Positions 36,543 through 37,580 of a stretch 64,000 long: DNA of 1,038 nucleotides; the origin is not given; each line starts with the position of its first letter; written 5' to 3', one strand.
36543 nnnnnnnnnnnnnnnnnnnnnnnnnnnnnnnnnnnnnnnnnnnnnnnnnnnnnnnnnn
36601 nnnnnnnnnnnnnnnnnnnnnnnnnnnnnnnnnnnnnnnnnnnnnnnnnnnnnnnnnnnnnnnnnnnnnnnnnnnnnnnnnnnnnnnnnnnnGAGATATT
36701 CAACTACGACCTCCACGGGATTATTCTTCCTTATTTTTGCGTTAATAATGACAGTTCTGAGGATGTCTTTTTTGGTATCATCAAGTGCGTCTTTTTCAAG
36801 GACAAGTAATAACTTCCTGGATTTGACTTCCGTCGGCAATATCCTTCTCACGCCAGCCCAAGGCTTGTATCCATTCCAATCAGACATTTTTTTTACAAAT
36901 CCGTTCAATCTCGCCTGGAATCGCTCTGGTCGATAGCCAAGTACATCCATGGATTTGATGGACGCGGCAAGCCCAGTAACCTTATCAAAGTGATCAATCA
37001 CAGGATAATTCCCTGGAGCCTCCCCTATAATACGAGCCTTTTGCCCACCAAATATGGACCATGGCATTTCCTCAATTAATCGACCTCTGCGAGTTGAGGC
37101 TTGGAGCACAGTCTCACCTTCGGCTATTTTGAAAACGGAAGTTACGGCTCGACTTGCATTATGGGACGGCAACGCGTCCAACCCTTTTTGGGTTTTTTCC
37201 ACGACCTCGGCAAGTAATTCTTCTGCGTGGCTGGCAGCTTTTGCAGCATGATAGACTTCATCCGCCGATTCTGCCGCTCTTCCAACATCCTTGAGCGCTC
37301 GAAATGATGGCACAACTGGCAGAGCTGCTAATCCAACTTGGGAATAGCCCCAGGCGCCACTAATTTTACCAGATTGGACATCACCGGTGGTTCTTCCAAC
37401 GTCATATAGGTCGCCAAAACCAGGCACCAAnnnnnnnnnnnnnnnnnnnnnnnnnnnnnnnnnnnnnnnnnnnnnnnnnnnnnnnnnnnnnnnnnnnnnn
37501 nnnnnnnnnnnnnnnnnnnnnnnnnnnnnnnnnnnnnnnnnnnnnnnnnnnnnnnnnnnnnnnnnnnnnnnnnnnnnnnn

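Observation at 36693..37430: Toxin C-terminus carries an E...D-(11)-S-x-K signature spaced like a type IIS-restriction-fold CDI DNase, preceded by a PT-TG-like motif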

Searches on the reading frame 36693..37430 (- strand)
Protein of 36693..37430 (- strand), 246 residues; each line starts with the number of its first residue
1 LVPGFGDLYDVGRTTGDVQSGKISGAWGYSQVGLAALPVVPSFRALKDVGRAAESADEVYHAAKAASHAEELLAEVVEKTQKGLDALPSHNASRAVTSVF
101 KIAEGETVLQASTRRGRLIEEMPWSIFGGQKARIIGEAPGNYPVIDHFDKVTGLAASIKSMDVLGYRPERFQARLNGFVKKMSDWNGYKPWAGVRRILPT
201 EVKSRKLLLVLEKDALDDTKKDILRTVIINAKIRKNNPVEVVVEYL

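Call 3: search_protein_families(library=pfam, proteins=[window:36693-37430:-], max_evalue=1)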
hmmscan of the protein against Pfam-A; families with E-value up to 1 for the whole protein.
window:36693-37430:- (246 aa): 1 family
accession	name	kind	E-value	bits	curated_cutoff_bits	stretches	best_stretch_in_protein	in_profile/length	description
PF21111.3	CDI_toxin_EC869_like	-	1.4e-06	29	27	1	136-233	17-115/123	CDI toxin restriction endonuclease-like domain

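Call 4: search_solved_structures(query=window:36693-37430:-, max_evalue=10, show_alignments=3)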
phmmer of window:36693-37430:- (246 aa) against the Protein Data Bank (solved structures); distinct sequences matched with E-value up to 10: 3.
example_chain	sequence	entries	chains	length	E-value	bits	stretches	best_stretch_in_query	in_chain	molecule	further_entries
4g6u_A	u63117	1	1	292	0.0016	21.7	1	114-216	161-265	EC869 CdiA-CT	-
4zqu_A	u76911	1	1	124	0.0082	19.4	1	122-164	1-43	CdiA-CT toxin, Conserved domain protein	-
6nhj_z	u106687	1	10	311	0.18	15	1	158-218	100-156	Triplex capsid protein 2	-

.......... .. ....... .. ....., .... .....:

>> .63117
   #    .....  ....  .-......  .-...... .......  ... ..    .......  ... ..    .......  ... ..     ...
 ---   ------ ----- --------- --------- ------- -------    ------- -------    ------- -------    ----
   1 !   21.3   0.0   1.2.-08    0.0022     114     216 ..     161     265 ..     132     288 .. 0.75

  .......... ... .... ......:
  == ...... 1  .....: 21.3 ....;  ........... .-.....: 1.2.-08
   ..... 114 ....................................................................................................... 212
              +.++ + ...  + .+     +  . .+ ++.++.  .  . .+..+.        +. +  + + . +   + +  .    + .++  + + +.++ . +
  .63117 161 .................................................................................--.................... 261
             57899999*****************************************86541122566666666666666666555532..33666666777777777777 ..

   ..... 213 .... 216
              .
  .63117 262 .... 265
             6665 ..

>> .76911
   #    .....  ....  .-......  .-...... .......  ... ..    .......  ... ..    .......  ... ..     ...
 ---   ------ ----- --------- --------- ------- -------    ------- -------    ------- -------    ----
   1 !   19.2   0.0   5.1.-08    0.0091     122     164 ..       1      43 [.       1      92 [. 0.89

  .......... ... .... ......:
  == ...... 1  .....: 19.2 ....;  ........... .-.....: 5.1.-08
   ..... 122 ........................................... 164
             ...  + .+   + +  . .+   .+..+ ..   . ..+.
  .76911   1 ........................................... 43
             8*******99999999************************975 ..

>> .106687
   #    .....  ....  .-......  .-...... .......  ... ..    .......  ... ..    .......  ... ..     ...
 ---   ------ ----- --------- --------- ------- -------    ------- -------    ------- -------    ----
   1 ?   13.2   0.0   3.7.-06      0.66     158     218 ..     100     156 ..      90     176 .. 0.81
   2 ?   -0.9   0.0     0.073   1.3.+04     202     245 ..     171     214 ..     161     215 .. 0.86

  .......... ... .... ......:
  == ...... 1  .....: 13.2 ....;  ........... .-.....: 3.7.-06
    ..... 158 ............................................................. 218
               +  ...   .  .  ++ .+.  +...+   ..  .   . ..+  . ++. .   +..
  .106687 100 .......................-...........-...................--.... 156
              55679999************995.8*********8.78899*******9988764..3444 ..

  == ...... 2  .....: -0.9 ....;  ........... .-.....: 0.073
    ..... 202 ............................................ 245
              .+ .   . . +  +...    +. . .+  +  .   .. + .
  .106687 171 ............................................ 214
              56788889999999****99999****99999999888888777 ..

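Call 8: find_homologous_proteins(query=window:36693-37430:-, max_evalue=0.001)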
Query window:36693-37430:-: 1033 candidates shared short words with the query, none scored E <= 0.001.

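Call 17: predict_structure(protein=window:36693-37430:-)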
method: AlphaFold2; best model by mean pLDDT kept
length: 246 residues; sequences in the alignment: 1
mean_pLDDT: 33.1   pTM: 0.19
mean pLDDT of the five models: 33.1, 32.7, 32.3, 31.4, 29.9
residues with pLDDT >= 90: 0; 70-90: 0; 50-70: 0; < 50: 246
segments of 3 or more residues with pLDDT < 50: 1-246
pLDDT, mean of each block of 10 residues (from residue 1): 34 35 33 32 34 33 38 42 41 27 26 26 28 27 27 26 32 45 38 34 33 37 33 34 31
secondary structure, 60 per line:
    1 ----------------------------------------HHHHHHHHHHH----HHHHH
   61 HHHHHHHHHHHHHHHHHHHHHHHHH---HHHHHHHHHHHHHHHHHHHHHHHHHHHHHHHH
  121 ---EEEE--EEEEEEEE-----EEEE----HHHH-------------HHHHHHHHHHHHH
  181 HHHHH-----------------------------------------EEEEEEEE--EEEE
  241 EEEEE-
elements in order: H41-51 H56-85 H89-120 E124-127 E130-137 E143-146 H151-154 H168-185 E227-234 E237-245

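Call 20: search_protein_representatives(protein=window:36693-37430:-)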
Query: 246 residues. Proteins with E-value up to 0.001 (for the whole library): 61; up to 1e-10: 3; up to 1e-30: 2. The best 61 are listed.
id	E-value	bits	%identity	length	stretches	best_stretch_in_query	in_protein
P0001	6.6e-156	533.6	100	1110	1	1-246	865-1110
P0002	4.5e-32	128.3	45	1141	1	66-246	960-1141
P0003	1.8e-18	83.8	36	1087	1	11-228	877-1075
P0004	1.6e-10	57.7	64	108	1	188-246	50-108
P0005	3.5e-09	53.4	34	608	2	102-185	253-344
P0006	1.5e-07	48.1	38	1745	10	136-164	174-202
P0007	4.2e-07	46.6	40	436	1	121-227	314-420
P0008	8.4e-07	45.6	31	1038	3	167-195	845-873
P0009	1.2e-06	45.1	34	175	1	107-216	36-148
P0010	1.9e-06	44.4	43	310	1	129-215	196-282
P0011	2.0e-06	44.4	42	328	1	139-215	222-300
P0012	3.3e-06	43.6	39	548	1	136-244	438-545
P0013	1.1e-05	41.9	36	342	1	59-212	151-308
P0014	1.4e-05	41.6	33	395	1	90-237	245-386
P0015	1.7e-05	41.3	40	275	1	130-215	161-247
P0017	2.3e-05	40.9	29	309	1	26-227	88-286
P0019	2.9e-05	40.6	31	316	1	113-232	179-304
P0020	3.2e-05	40.4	33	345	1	61-209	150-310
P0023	4.9e-05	39.8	35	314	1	134-241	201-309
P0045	3.7e-04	36.9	47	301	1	137-211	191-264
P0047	3.9e-04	36.9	36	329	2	94-189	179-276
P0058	8.2e-04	35.8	37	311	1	119-225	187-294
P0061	8.9e-04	35.7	36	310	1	114-213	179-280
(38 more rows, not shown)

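Call 23: find_encoding_contigs(protein=P0001, flank=10000, max_places=6)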
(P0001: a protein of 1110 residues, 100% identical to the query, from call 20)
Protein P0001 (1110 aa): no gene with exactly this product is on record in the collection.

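Call 26: find_related_loci(query=A1, collection=genome_contigs, flank=10000)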
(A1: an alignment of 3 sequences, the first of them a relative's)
Query A1 (1110 aa) in genome_contigs; peptide patterns used: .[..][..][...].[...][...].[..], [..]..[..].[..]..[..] (x = any residue, [..] = any of these).
112 stretches matched a pattern; 1 encode a relative of the query (tblastn E <= 1e-3); 1 distinct loci.
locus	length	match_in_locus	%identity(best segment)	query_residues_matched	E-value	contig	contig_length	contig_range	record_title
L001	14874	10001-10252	32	979-1055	3e-7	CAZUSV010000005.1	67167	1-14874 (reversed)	MAG TPA_asm: uncultured Anaerolineales bacterium isolate SRP077602_co5_397 genome assembly, contig: NODE_1815_length_671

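Call 27: find_encoding_contigs(protein=P0002, flank=10000, max_places=4)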
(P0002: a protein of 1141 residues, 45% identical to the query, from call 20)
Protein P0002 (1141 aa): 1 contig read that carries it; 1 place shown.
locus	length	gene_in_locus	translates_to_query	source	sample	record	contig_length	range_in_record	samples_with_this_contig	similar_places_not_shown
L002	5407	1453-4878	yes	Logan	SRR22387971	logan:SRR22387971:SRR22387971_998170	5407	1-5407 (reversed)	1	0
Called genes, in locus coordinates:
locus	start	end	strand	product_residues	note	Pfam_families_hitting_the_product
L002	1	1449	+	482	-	?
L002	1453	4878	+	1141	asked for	-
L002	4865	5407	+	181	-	?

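Call 28: find_encoding_contigs(protein=P0003, flank=10000, max_places=4)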
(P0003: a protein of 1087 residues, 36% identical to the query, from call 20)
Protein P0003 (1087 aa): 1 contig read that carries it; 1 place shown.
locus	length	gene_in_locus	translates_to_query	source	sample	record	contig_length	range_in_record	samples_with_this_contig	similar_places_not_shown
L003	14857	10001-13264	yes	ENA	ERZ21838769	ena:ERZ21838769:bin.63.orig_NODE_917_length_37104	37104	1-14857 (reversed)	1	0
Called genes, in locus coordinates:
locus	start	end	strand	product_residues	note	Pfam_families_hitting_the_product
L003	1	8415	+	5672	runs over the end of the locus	-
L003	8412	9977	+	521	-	PF19527:DUF6055 (weak)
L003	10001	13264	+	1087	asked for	-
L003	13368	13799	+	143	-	-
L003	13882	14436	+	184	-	PF09603:Fib_succ_major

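Call 47: search_protein_families(library=pfam, alignment_id=A3, max_evalue=0.001)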
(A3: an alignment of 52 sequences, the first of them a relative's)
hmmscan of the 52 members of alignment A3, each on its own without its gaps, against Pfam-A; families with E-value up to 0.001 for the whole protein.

A. member 1, P0001 (1110 aa): 1 family
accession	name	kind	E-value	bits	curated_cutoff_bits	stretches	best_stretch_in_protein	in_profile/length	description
PF21111.3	CDI_toxin_EC869_like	-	1.3e-05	25.9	27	1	1000-1097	17-115/123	CDI toxin restriction endonuclease-like domain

B. families by the number of members that match (of 52 scanned): 31 families (the first 25 are shown)
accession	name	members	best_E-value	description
PF21111.3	CDI_toxin_EC869_like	46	3e-40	CDI toxin restriction endonuclease-like domain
PF13699.11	eCIS_core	3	1e-30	eCIS core domain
PF05593.20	RHS_repeat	2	2.5e-34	RHS Repeat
PF03527.20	RHS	2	3.4e-07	RHS protein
PF06594.17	HCBP_related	1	2.3e-84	Haemolysin-type calcium binding protein related domain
PF00353.25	HemolysinCabind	1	5.6e-65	RTX calcium-binding nonapeptide repeat (4 copies)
PF05860.19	TPS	1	4.3e-47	TPS secretion domain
PF13332.12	Fil_haemagg_2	1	5.2e-44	Hemagglutinin repeat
PF19932.4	DUF6395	1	1.8e-25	Family of unknown function (DUF6395)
PF02899.23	Phage_int_SAM_1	1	2.5e-24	Phage integrase, N-terminal SAM-like domain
PF00631.27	G-gamma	1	3.5e-23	GGL domain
PF07591.16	PT-HINT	1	4.7e-22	Pretoxin HINT domain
PF04740.18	LXG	1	1.5e-19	LXG domain of WXG superfamily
PF08153.17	NGP1NT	1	2e-19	NGP1NT (NUC091) domain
PF24408.1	wHTH-Calcineurin_assc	1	8.1e-18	wHTH-Calcineurin_assc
PF14449.11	PT-TG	1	6.9e-15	Pre-toxin TG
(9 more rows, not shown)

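Call 56: find_encoding_contigs(protein=P0004, flank=10000, max_places=4)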
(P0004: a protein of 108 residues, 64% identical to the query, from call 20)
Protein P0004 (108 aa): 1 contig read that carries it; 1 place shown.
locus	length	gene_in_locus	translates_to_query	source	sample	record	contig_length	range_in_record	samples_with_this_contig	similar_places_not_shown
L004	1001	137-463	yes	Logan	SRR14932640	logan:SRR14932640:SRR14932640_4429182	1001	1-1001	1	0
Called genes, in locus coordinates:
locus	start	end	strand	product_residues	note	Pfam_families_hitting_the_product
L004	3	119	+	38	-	?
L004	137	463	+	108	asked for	-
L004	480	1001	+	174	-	?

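Call 79: search_protein_families(library=pfam, proteins=[P0047, P0045, P0017, P0013, P0020, P0019, P0061, P0058, P0023, P0010], max_evalue=0.01)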
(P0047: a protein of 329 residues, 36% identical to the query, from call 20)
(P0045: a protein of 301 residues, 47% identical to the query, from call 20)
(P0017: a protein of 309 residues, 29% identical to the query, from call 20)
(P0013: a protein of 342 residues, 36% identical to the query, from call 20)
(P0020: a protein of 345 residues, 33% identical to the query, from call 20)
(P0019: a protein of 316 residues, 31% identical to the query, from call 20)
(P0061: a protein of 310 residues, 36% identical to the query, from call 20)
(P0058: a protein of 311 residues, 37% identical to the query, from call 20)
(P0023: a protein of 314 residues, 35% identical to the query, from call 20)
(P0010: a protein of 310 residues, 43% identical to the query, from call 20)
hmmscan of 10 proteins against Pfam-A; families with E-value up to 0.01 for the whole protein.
P0047 (329 aa): 1 family
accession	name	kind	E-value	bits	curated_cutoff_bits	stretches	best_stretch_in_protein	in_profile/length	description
PF21111.3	CDI_toxin_EC869_like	-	3e-40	137.7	27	1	203-325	1-123/123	CDI toxin restriction endonuclease-like domain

P0045 (301 aa): 1 family
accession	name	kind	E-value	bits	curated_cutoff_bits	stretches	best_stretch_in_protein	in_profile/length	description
PF21111.3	CDI_toxin_EC869_like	-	8.9e-19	68.4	27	1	189-292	16-122/123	CDI toxin restriction endonuclease-like domain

P0017 (309 aa): 2 families
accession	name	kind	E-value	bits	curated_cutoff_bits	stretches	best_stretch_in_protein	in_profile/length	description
PF14449.11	PT-TG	-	6.9e-15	55.2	23.5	1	55-115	4-58/68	Pre-toxin TG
PF21111.3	CDI_toxin_EC869_like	-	2e-12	47.9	27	1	199-293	20-116/123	CDI toxin restriction endonuclease-like domain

P0013 (342 aa): 1 family
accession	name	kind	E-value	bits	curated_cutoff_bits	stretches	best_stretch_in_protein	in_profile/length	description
PF21111.3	CDI_toxin_EC869_like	-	1.1e-09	39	27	1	232-315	16-102/123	CDI toxin restriction endonuclease-like domain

P0020 (345 aa): 1 family
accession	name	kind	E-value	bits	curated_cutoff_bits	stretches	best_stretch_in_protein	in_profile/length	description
PF21111.3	CDI_toxin_EC869_like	-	5.6e-10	40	27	1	234-342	17-123/123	CDI toxin restriction endonuclease-like domain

P0019 (316 aa): 1 family
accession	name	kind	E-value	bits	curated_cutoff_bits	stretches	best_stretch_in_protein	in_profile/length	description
PF21111.3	CDI_toxin_EC869_like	-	3.7e-19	69.6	27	1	206-313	16-123/123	CDI toxin restriction endonuclease-like domain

P0061 (310 aa): 1 family
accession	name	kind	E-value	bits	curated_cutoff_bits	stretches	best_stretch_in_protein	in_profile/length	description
PF21111.3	CDI_toxin_EC869_like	-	5.9e-20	72.2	27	1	201-306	16-122/123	CDI toxin restriction endonuclease-like domain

P0058 (311 aa): 1 family
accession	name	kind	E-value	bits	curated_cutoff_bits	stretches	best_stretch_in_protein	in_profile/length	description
PF21111.3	CDI_toxin_EC869_like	-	3.2e-12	47.2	27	1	203-285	15-100/123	CDI toxin restriction endonuclease-like domain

P0023 (314 aa): 1 family
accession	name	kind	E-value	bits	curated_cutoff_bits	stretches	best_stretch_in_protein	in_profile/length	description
PF21111.3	CDI_toxin_EC869_like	-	2.4e-08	34.7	27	1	202-302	16-115/123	CDI toxin restriction endonuclease-like domain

P0010 (310 aa): 1 family
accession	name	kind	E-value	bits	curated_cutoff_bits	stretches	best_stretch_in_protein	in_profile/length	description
PF21111.3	CDI_toxin_EC869_like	-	1.9e-16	60.8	27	1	203-306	16-122/123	CDI toxin restriction endonuclease-like domain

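Call 92: search_protein_families(library=pfam, proteins=[L001:10420-10866:+, L003:13368-13796:+, L001:10883-11374:+, L001:9734-10420:+], max_evalue=0.1)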
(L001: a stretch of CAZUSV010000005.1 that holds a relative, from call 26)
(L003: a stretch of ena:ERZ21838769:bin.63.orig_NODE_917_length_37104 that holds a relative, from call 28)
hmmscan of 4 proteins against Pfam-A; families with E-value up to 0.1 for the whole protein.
L001:10420-10866:+ (149 aa): 0 families

L003:13368-13796:+ (143 aa): 0 families

L001:10883-11374:+ (164 aa): 1 family
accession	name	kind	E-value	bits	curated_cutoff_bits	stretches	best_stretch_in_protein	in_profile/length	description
PF02195.25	ParB_N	-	0.027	15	26.3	1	135-162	49-76/95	ParB N-terminal domain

L001:9734-10420:+ (229 aa): 1 family
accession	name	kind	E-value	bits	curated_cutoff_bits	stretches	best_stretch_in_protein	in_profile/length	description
PF21111.3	CDI_toxin_EC869_like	-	4.4e-13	50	27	1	114-224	15-121/123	CDI toxin restriction endonuclease-like domain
